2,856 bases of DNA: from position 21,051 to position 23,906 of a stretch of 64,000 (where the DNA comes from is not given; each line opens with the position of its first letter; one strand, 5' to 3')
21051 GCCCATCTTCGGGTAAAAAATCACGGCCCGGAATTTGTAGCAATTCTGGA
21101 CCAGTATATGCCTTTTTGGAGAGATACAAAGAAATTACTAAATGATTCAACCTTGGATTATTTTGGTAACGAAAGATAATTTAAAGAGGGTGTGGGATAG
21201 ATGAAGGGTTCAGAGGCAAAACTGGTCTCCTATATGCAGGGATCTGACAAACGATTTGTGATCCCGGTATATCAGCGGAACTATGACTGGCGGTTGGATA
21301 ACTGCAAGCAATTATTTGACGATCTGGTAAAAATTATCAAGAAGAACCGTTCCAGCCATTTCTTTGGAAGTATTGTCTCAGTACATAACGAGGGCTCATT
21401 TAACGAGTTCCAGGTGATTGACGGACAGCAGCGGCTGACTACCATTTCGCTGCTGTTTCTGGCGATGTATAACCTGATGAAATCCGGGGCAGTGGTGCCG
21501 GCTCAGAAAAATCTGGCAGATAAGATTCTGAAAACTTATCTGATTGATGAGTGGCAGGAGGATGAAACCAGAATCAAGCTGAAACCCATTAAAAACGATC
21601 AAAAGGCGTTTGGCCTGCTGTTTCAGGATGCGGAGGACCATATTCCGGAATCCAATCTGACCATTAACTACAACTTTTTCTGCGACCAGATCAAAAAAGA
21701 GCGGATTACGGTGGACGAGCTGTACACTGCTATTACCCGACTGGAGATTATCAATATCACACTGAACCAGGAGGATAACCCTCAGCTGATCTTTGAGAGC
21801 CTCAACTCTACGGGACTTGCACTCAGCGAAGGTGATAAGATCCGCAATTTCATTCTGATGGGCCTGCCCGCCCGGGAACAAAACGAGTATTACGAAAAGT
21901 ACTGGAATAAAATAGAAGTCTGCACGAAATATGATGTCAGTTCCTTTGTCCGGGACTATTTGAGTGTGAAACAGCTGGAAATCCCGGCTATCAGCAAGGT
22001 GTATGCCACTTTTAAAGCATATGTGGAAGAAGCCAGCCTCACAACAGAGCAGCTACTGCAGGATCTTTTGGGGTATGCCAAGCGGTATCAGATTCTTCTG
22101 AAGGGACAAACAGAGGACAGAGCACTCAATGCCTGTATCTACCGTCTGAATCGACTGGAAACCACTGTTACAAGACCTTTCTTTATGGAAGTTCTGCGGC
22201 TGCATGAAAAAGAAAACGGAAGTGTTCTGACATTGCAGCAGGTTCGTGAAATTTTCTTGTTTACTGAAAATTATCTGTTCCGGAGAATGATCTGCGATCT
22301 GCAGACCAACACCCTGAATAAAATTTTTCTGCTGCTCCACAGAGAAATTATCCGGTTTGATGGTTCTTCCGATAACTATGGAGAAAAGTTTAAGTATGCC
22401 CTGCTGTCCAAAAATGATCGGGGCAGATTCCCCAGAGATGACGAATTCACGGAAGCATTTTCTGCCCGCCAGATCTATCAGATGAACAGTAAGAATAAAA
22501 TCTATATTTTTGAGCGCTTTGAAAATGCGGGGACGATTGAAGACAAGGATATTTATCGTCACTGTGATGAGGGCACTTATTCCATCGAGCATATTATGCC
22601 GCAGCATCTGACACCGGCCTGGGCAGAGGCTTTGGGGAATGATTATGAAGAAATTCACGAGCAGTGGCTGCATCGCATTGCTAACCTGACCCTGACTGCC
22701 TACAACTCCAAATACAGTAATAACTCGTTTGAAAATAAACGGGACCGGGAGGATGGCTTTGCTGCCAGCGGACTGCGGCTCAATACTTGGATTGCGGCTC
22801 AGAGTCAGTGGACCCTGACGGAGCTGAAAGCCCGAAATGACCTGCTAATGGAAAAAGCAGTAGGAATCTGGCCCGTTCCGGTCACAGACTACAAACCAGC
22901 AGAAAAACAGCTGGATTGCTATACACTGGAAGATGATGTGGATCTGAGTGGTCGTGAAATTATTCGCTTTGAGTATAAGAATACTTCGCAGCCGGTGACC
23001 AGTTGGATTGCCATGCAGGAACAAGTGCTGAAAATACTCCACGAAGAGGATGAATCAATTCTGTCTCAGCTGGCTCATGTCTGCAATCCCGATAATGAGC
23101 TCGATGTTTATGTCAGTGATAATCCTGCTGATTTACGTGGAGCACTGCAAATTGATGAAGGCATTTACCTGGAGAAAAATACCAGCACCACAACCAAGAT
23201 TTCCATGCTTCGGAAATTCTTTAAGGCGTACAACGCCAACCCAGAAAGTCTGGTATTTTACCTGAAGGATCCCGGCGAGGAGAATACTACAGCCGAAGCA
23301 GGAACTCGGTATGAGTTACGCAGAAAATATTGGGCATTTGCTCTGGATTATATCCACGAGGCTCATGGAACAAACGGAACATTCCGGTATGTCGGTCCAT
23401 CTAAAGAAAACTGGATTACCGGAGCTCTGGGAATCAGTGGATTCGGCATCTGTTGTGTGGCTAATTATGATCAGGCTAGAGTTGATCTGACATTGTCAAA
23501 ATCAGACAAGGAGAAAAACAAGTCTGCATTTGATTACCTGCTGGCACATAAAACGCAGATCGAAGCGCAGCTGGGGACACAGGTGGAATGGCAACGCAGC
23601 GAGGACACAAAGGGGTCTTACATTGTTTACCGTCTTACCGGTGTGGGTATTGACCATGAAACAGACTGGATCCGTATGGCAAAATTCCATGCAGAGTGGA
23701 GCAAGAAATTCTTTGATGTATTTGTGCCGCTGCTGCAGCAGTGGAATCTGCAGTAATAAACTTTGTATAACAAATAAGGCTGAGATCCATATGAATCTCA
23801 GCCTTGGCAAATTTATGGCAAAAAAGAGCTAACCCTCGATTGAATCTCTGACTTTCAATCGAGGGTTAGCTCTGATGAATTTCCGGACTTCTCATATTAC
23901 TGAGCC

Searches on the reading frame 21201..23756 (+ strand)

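Call 4: search_protein_families(library=pfam, proteins=[window:21201-23756:+], max_evalue=1)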
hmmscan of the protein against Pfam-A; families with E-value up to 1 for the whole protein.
window:21201-23756:+ (851 aa): 3 families
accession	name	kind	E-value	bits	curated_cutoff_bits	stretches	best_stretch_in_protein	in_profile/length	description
PF03235.19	GmrSD_N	-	3.2e-34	119.3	33.2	1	14-218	7-198/199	GmrSD restriction endonuclease, N-terminal domain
PF14088.11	DUF4268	-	5e-30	104.8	27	1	706-843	1-138/140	Domain of unknown function (DUF4268)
PF07510.16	GmrSD_C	-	1.5e-26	93.3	23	1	410-551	1-137/138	GmrSD restriction endonucleases, C-terminal domain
